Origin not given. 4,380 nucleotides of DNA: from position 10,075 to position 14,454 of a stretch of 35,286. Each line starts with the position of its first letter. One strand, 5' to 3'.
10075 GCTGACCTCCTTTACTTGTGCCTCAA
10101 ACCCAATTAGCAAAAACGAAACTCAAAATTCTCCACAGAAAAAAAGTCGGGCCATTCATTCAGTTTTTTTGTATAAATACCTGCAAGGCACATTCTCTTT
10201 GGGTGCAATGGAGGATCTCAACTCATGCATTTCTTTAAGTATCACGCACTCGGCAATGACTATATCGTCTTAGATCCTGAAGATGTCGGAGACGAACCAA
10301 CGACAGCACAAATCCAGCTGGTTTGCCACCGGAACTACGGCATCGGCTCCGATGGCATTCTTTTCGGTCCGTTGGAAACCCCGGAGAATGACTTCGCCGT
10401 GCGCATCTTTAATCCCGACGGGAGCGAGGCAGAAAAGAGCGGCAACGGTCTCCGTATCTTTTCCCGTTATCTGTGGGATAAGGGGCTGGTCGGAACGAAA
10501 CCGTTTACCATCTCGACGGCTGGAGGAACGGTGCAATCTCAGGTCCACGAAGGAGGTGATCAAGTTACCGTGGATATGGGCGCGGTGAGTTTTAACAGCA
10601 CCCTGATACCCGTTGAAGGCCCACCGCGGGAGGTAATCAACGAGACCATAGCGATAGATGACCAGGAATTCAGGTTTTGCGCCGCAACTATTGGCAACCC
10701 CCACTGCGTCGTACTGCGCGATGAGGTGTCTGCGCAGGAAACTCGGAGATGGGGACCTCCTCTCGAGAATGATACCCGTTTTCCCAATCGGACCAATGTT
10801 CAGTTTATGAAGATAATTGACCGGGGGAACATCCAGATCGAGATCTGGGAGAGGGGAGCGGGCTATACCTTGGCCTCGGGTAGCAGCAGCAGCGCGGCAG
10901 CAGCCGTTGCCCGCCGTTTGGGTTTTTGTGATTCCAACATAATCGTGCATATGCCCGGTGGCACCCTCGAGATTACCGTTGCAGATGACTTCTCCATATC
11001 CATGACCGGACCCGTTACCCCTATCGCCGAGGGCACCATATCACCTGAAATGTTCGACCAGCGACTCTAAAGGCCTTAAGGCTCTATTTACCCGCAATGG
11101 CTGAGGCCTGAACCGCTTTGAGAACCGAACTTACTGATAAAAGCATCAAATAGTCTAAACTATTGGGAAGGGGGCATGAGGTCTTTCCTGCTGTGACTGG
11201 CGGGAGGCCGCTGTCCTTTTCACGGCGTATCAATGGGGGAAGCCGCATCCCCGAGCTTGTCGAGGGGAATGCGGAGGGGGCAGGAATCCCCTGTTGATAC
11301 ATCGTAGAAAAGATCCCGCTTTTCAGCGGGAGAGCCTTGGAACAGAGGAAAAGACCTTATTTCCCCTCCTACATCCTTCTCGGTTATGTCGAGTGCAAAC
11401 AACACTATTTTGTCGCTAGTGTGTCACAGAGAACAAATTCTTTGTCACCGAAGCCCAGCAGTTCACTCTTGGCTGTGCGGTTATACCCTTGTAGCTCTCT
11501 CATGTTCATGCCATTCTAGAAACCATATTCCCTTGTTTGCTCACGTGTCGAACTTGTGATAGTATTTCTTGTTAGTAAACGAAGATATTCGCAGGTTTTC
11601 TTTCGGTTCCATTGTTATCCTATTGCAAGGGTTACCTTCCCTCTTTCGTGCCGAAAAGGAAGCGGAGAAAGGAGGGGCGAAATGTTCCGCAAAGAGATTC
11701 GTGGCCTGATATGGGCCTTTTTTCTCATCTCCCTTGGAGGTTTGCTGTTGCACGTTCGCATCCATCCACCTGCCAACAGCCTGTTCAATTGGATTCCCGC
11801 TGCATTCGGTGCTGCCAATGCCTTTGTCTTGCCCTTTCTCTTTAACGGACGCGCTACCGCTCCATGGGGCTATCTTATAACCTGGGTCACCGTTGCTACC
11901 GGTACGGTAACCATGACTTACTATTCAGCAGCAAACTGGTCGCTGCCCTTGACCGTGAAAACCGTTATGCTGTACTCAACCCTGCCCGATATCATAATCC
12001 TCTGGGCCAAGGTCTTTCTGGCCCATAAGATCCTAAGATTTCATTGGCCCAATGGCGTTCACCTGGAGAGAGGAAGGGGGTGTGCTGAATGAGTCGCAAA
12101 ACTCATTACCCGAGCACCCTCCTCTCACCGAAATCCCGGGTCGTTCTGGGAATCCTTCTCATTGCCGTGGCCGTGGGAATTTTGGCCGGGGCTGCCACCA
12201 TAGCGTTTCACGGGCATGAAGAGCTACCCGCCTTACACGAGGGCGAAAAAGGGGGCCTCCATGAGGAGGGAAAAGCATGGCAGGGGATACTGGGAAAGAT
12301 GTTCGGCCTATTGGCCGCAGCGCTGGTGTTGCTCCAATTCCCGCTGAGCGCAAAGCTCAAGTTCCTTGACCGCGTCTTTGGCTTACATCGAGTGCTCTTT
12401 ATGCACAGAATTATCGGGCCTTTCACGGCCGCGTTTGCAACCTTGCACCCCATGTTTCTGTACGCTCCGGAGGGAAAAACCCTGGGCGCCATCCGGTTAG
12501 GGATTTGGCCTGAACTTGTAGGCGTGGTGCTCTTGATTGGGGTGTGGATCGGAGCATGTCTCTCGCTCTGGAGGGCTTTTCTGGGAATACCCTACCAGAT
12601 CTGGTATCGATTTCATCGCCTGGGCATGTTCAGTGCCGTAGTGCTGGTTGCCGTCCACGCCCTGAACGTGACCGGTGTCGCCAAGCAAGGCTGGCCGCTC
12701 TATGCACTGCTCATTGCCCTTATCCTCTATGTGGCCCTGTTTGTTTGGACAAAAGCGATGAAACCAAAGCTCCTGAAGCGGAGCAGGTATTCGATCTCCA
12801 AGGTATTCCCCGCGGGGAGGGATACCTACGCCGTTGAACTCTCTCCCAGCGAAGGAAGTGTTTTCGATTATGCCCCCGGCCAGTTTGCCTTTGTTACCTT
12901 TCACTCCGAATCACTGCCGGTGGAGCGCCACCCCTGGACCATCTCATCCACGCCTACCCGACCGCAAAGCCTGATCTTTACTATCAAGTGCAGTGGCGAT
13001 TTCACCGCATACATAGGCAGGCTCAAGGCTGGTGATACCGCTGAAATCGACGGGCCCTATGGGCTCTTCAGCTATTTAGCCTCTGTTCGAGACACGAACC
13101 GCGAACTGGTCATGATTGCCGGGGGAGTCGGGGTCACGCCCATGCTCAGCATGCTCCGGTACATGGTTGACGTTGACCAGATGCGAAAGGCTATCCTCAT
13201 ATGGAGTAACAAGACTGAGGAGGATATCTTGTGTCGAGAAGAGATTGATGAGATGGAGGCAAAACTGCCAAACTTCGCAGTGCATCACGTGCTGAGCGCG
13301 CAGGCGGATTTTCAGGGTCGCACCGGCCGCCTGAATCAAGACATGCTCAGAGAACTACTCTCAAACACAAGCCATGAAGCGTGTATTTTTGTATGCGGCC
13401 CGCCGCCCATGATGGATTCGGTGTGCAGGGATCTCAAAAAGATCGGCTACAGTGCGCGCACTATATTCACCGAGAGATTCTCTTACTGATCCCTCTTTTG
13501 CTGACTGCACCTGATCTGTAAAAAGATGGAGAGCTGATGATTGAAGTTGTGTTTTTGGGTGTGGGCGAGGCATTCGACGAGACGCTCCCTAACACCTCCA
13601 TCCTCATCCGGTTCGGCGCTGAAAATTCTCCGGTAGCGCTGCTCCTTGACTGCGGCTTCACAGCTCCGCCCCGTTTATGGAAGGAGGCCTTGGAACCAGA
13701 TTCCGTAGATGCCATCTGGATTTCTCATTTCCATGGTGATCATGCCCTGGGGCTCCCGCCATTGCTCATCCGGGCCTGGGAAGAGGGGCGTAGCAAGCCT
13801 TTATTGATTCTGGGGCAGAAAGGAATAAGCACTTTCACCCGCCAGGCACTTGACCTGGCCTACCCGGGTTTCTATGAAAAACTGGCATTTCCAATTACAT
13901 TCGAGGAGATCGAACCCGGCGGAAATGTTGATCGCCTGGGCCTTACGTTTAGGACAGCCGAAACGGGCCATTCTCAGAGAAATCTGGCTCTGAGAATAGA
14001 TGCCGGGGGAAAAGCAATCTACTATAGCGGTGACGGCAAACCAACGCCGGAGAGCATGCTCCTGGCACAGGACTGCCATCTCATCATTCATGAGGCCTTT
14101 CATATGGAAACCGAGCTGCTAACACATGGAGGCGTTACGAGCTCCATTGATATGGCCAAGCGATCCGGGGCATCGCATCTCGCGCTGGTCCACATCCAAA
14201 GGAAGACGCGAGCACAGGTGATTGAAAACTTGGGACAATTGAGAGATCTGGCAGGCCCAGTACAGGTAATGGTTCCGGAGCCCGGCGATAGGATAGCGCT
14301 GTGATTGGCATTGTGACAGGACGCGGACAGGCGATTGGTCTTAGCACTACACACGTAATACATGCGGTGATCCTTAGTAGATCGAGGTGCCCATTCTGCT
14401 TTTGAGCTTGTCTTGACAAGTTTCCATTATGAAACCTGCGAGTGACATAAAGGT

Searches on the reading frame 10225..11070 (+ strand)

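Call 48: search_protein_families(library=ncbifam, proteins=[window:10225-11070:+], max_evalue=0.000001)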
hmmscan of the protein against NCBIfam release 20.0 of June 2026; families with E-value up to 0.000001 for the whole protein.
window:10225-11070:+ (281 aa): 2 families
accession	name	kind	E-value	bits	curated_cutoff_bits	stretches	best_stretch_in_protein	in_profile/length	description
TIGR00652.1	DapF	equivalog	5.8e-73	245.6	114.65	1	1-272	1-268/270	diaminopimelate epimerase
NF038284.1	bifunc_DapF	exception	7.1e-19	68.1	350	1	4-252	13-242/254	bifunctional diaminopimelate epimerase/glutamate racemase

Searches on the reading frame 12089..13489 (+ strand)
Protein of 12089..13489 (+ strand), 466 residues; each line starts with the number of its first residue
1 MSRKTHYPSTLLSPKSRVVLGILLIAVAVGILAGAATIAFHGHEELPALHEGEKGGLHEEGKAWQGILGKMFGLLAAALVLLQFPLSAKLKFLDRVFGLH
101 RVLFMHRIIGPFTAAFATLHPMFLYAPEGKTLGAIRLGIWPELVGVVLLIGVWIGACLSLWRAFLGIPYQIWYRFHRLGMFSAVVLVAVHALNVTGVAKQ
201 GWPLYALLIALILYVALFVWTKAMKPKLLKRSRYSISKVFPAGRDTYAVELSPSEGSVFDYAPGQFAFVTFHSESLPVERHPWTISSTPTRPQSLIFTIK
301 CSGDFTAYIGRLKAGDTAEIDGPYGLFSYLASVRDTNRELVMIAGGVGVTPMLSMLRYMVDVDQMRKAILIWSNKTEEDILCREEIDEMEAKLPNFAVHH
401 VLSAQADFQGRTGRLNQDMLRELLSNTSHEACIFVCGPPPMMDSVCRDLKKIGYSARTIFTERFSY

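Call 48: search_protein_families(library=ncbifam, proteins=[window:12089-13489:+], max_evalue=0.000001)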
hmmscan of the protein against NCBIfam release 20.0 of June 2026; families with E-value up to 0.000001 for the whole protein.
window:12089-13489:+ (466 aa): 26 families (the best 25 are shown)
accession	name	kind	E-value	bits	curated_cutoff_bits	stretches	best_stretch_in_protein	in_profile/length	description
NF058606.1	GlBtMonoRdsGbcB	equivalog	4.5e-30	104.7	500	1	238-464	20-247/362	glycine betaine monooxygenase reductase subunit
NF040810.1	BenC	equivalog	1.5e-29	103.2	430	1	233-465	106-331/333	benzoate 1,2-dioxygenase electron transfer component BenC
NF045803.1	MethMoxFADbindMmoC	equivalog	1.3e-28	99.8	500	1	256-464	135-340/343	aromatic/alkene monooxygenase hydroxylase FAD-binding subunit MmoC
TIGR02160.1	PA_CoA_Oxy5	hypoth_equivalog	1e-24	87.1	420.8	1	258-465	30-242/352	1,2-phenylacetyl-CoA epoxidase subunit PaaE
NF006220.0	PRK08345.1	subfamily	1.2e-24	87.1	395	1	258-460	40-247/294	cytochrome-c3 hydrogenase subunit gamma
NF008822.0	PRK11872.1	equivalog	1.8e-24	86.3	402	1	255-465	131-336/341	anthranilate 1,2-dioxygenase electron transfer component AntC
NF009805.0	PRK13289.1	equivalog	7e-24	84.5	432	1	248-464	171-392/399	NO-inducible flavohemoprotein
NF007964.0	PRK10684.1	equivalog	1.8e-23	83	383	1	258-465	34-238/333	NADH oxidoreductase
TIGR01941.1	nqrF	equivalog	9.9e-22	77.4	295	1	299-464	237-403/405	NADH:ubiquinone reductase (Na(+)-transporting) subunit F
NF040830.1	sulfhyd_ShyC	equivalog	2.5e-20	72.8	600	1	257-459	35-240/288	NAD(P)-dependent hydrogenase/sulfhydrogenase 2 subunit gamma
NF005963.0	PRK08051.1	equivalog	6.8e-20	71.4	230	1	236-466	8-232/233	NAD(P)H-flavin reductase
NF000796.0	PRK00054.1-1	equivalog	1.1e-17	64.2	224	1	259-453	27-193/254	dihydroorotate dehydrogenase electron transfer subunit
NF040835.1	sulfhyd_HydG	equivalog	6.3e-17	61.8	650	1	258-461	47-245/292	NADPH-dependent hydrogenase/sulfhydrogenase 1 subunit gamma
TIGR02911.1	sulfite_red_B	equivalog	3.5e-16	59.1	288.6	1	285-460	49-220/261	anaerobic sulfite reductase subunit AsrB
NF004862.0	PRK06222.1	subfamily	9.7e-15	54.8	220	1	262-453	29-204/281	sulfide/dihydroorotate dehydrogenase-like FAD/NAD-binding protein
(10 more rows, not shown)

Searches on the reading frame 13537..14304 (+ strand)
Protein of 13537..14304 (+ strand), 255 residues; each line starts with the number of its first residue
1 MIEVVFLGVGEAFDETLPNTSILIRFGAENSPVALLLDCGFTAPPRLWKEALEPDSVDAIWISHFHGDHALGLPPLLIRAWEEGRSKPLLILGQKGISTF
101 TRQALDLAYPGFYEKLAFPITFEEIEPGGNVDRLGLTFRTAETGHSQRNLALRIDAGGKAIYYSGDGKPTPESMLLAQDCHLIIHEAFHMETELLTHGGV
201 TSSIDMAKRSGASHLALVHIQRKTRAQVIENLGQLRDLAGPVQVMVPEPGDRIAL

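Call 48: search_protein_families(library=ncbifam, proteins=[window:13537-14304:+], max_evalue=0.000001)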
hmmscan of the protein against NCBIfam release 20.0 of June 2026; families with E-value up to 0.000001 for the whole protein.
window:13537-14304:+ (255 aa): 8 families
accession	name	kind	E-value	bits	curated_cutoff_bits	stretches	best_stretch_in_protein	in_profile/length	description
TIGR02651.1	RNase_Z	equivalog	9.3e-29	100.4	292.95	1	3-154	1-147/302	ribonuclease Z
NF000801.0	PRK00055.1-3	equivalog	9.8e-25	87.2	252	1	1-150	1-148/307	ribonuclease Z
NF000800.0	PRK00055.1-1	equivalog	4.5e-23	81.7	398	1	3-142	2-138/305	ribonuclease Z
TIGR02649.1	true_RNase_BN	exception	3.6e-18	65.6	563.7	1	3-132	1-127/304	ribonuclease BN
NF041257.1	GntH_guanitoxin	equivalog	7.9e-16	57.9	333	1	3-96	14-108/374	guanitoxin biosynthesis MBL fold metallo-hydrolase GntH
NF041851.1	cyc_nuc_deg_phdiest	equivalog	2.6e-13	50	400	1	33-246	30-246/253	cyclic nucleotide-degrading phosphodiesterase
NF000806.0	PRK00055.2-4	equivalog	1.8e-09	37.2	363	1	1-188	1-198/280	ribonuclease Z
NF000804.0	PRK00055.2-1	equivalog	3e-07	29.8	402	0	34-80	33-79/306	ribonuclease Z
